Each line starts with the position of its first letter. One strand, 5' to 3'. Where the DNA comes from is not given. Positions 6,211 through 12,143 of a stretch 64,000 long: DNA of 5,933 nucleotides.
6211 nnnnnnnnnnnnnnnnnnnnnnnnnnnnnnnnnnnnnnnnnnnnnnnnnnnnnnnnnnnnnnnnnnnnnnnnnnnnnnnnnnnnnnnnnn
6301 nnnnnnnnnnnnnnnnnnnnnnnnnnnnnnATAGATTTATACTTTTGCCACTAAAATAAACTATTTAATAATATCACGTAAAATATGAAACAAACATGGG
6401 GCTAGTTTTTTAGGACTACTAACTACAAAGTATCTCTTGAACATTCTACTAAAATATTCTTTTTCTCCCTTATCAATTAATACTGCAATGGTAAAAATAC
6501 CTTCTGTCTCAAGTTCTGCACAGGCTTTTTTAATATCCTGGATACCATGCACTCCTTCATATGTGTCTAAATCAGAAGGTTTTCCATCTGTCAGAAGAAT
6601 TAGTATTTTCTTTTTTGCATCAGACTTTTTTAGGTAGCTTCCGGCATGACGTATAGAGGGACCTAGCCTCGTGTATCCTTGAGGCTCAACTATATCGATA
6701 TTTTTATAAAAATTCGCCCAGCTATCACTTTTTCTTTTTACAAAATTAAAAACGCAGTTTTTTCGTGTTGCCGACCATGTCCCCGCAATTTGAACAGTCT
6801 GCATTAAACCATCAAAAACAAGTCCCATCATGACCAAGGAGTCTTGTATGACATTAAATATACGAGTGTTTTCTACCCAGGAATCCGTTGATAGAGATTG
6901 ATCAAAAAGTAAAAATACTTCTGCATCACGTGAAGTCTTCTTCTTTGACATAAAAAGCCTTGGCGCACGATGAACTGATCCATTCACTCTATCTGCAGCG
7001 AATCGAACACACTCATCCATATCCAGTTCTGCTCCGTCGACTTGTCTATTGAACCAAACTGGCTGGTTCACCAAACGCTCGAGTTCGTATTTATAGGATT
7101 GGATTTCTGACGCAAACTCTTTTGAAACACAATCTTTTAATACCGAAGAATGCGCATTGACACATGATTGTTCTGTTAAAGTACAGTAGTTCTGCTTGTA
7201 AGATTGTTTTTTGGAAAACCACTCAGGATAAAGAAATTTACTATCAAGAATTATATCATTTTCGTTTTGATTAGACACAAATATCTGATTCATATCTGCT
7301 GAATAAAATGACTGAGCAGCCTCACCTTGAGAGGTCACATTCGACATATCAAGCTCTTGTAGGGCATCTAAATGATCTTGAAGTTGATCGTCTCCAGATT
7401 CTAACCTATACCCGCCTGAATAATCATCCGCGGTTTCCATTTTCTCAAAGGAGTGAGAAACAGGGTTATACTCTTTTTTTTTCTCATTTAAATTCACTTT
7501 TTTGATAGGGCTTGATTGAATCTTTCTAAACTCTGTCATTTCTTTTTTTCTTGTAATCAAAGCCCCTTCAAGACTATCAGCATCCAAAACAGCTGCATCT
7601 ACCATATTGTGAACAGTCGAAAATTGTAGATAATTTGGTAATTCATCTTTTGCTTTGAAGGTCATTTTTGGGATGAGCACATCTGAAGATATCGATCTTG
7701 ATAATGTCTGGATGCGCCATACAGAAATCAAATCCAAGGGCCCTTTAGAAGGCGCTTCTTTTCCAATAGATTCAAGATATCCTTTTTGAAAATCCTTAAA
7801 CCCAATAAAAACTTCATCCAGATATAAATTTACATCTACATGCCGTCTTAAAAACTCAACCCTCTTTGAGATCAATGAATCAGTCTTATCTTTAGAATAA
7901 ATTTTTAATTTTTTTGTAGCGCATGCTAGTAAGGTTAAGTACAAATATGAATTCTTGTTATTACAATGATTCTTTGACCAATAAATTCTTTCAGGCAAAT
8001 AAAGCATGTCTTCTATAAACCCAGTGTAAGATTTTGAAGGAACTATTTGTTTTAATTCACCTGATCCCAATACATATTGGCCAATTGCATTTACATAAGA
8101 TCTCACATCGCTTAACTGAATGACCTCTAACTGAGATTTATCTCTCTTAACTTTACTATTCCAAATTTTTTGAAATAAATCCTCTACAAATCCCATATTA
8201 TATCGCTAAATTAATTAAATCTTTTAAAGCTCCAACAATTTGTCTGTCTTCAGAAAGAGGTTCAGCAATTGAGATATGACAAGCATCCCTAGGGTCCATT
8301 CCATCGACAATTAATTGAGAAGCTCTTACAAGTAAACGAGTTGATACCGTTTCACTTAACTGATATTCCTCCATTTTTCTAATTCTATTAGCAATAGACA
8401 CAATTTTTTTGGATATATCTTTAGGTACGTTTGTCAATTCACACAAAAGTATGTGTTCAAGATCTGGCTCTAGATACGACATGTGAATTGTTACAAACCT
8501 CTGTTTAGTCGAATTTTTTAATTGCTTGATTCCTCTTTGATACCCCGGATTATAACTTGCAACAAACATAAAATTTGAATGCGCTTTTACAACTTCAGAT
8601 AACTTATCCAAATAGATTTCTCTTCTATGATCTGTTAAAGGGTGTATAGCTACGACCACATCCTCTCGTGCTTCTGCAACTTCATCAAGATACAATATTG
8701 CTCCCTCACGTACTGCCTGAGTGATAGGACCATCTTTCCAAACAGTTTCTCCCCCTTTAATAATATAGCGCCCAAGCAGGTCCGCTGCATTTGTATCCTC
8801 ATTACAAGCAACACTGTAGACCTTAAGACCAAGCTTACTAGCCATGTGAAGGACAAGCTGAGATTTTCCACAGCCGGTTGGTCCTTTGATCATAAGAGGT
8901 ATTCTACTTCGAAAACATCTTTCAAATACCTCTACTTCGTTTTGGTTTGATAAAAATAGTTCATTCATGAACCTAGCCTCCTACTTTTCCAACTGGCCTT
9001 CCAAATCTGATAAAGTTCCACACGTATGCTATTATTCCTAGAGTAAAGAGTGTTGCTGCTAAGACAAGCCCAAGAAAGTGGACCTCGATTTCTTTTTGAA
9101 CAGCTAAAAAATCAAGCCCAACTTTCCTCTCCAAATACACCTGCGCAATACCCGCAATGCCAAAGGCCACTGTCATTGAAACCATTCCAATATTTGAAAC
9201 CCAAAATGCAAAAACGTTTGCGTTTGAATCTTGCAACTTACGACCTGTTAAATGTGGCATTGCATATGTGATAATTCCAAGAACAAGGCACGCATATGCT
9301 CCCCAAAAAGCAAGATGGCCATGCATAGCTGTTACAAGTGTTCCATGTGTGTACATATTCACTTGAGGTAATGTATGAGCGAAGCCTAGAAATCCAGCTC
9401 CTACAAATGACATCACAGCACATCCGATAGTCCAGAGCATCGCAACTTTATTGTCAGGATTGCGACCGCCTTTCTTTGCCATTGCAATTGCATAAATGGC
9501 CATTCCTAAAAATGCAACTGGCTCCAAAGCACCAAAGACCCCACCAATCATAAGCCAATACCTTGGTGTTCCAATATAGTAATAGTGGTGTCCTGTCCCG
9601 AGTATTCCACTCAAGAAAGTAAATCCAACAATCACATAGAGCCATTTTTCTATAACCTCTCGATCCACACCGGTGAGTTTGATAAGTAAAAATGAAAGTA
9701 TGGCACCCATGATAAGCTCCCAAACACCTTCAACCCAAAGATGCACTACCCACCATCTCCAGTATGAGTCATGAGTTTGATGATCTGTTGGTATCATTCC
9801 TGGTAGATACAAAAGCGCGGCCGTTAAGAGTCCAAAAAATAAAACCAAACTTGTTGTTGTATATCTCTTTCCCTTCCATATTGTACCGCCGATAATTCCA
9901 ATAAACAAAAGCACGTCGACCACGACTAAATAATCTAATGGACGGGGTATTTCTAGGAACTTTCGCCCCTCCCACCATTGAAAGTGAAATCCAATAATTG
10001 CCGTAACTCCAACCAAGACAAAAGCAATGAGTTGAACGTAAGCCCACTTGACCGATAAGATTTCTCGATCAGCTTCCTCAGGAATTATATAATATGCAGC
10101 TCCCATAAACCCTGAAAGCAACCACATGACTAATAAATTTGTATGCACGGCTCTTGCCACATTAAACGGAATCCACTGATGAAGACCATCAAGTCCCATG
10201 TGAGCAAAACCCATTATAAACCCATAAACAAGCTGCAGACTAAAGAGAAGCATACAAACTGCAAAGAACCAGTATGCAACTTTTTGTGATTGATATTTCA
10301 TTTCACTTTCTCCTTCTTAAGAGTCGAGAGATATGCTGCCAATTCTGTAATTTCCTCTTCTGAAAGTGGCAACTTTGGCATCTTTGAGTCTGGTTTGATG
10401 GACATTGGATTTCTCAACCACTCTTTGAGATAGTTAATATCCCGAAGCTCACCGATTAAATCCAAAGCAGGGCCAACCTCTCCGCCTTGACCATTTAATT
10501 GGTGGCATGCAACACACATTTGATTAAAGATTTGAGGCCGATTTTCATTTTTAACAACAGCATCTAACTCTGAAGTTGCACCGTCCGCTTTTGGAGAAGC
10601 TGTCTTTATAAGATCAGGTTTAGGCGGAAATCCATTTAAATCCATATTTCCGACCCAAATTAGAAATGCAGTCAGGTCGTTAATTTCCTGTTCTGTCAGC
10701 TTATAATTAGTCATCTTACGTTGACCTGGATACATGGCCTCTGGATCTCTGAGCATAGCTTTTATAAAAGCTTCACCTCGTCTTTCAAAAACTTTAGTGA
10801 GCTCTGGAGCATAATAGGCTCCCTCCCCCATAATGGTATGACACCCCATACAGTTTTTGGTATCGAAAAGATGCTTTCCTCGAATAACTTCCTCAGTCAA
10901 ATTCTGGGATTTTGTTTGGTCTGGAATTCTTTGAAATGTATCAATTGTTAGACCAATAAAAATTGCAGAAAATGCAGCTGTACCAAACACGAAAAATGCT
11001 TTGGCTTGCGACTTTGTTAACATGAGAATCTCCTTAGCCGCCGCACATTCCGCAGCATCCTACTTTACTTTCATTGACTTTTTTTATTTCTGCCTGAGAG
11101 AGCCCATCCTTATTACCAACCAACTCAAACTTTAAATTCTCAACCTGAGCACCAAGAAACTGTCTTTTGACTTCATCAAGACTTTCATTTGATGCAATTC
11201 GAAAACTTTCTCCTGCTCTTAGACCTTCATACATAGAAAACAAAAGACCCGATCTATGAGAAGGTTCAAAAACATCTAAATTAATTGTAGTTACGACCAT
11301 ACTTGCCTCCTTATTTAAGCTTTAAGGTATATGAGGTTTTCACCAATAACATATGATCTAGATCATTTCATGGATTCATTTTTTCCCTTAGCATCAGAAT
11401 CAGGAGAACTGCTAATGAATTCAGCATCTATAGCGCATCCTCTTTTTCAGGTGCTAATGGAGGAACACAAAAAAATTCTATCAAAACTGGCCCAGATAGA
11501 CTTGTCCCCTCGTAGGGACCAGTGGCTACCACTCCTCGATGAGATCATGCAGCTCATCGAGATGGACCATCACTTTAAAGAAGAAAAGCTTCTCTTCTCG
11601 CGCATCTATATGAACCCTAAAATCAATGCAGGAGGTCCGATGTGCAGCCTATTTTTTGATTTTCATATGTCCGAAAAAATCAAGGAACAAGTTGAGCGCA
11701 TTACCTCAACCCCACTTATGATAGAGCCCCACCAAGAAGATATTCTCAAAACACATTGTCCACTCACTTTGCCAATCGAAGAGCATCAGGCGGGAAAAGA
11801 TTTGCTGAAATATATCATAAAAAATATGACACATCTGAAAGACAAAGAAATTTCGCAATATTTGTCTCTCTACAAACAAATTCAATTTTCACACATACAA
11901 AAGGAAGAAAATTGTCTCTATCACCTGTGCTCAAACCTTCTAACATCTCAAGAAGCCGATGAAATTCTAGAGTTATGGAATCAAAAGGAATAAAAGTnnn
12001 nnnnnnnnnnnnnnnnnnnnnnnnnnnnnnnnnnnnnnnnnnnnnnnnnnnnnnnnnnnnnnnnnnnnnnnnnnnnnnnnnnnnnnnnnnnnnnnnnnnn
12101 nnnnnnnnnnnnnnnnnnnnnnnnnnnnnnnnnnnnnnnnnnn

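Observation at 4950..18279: A four-site Crp/Fnr-type regulon motif (ATGAy-N4-rTCAT) linking nirK, nor, nrdJ and hemN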

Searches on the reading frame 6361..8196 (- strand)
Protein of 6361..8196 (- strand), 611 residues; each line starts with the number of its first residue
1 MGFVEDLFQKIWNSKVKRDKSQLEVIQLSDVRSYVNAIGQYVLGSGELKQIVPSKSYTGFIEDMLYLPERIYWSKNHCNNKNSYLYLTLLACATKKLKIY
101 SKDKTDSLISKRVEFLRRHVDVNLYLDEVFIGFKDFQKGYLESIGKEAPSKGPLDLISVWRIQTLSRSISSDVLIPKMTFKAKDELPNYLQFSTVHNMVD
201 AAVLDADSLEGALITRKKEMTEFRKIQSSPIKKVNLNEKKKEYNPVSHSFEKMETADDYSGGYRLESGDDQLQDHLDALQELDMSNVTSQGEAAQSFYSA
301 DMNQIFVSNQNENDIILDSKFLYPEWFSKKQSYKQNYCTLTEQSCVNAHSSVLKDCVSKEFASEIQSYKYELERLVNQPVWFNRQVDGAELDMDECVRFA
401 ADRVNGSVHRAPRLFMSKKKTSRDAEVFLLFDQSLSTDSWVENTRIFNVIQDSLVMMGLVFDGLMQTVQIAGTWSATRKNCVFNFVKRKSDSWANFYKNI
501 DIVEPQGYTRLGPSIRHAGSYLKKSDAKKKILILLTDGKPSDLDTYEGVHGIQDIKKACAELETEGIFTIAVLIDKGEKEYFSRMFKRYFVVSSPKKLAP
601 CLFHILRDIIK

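Call 9: search_protein_families(library=pfam, proteins=[window:6361-8196:-])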
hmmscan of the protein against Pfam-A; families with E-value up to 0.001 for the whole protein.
window:6361-8196:- (611 aa): 1 family
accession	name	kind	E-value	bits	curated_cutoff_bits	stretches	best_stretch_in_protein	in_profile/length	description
PF00092.34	VWA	-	1.8e-05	25.5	23.8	1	475-580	45-145/174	von Willebrand factor type A domain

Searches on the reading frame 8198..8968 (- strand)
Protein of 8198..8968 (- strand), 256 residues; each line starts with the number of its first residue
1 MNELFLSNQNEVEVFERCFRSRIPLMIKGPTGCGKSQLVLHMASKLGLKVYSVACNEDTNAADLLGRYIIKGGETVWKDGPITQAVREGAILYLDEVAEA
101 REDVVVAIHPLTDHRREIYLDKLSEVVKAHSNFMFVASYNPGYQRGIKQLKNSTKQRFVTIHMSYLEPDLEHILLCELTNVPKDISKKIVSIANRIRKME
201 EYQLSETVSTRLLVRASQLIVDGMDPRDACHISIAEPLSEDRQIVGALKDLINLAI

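Call 9: search_protein_families(library=pfam, proteins=[window:8198-8968:-])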
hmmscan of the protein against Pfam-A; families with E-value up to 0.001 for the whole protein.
window:8198-8968:- (256 aa): 7 families
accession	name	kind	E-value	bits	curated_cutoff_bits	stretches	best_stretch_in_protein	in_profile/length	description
PF07728.20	AAA_5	-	3.9e-33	114.8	22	1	24-158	1-139/139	AAA domain (dynein-related subfamily)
PF08406.16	CbbQ_C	-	1.3e-24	86.6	20.6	1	174-253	4-83/85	CbbQ/NirQ/NorQ C-terminal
PF07726.17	AAA_3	-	5.6e-07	30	27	1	26-159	3-130/131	ATPase family associated with various cellular activities (AAA)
PF01078.27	Mg_chelatase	-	1.8e-06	27.9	20.3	1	71-151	91-168/207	Magnesium chelatase, subunit ChlI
PF12774.13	AAA_6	-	8.5e-05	22.1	25.2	0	26-62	36-72/327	Hydrolytic ATP binding site of dynein motor region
PF00004.35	AAA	-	0.00013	22.8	21.2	1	26-102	2-71/131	ATPase family associated with various cellular activities (AAA)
PF13173.12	AAA_14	-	0.00034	21.1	27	1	24-116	4-89/129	AAA domain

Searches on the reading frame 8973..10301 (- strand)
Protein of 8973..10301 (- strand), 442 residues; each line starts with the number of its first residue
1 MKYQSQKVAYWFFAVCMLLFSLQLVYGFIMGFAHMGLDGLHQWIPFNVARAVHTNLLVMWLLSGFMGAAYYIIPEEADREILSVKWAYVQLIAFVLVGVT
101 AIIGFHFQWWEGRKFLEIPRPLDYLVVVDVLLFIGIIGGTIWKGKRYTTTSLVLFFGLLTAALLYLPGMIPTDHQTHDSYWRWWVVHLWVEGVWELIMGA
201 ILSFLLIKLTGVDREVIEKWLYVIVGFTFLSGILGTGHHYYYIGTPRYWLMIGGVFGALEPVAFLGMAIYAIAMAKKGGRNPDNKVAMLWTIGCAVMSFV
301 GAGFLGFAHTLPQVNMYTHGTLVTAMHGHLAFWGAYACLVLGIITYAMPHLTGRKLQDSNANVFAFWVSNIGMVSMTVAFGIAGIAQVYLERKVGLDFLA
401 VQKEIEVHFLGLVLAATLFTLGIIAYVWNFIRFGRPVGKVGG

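Call 9: search_protein_families(library=pfam, proteins=[window:8973-10301:-])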
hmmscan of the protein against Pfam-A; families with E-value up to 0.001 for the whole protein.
window:8973-10301:- (442 aa): 1 family
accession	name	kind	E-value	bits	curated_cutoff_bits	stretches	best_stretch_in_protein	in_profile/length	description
PF00115.25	COX1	-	3.3e-59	201.3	34.8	1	7-409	1-427/436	Cytochrome C and Quinol oxidase polypeptide I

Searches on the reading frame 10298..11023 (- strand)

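Call 9: search_protein_families(library=pfam, proteins=[window:10298-11023:-])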
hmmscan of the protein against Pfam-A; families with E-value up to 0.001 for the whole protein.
window:10298-11023:- (241 aa): 4 families
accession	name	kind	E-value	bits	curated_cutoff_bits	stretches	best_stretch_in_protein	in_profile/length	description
PF00034.26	Cytochrom_C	-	3.6e-24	86.4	21.3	2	48-121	3-86/90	Cytochrome c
PF13442.11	Cytochrome_CBB3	-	3.5e-14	53.3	27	2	164-232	8-68/68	Cytochrome C oxidase, cbb3-type, subunit III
PF02433.20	FixO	-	1.2e-05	25.4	29.6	0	183-230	102-149/219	Cytochrome C oxidase, mono-heme subunit/FixO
PF22085.1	NorB_cytochrome_c-like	-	3.5e-05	24.7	29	0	43-77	15-49/181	Nitric oxide reductase subunit B, cytochrome c-like domain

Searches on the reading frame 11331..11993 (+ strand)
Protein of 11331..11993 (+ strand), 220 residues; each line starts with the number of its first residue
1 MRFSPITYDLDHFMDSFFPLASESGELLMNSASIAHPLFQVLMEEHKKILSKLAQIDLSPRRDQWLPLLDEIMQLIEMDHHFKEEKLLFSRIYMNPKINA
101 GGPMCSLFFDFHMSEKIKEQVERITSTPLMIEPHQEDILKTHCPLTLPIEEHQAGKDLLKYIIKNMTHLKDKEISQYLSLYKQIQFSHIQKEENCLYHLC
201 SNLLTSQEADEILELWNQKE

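Call 9: search_protein_families(library=pfam, proteins=[window:11331-11993:+])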
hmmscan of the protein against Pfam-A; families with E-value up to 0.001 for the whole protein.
window:11331-11993:+ (220 aa): 1 family
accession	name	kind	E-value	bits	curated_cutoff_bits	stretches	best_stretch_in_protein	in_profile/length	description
PF01814.28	Hemerythrin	-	4.7e-07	30.8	25.3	0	40-93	4-62/127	Hemerythrin HHE cation binding domain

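Call 31: search_protein_families(library=ncbifam, proteins=[window:11415-11993:+], max_evalue=0.001)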
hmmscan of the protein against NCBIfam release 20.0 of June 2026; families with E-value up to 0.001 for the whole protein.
window:11415-11993:+ (192 aa): 0 families
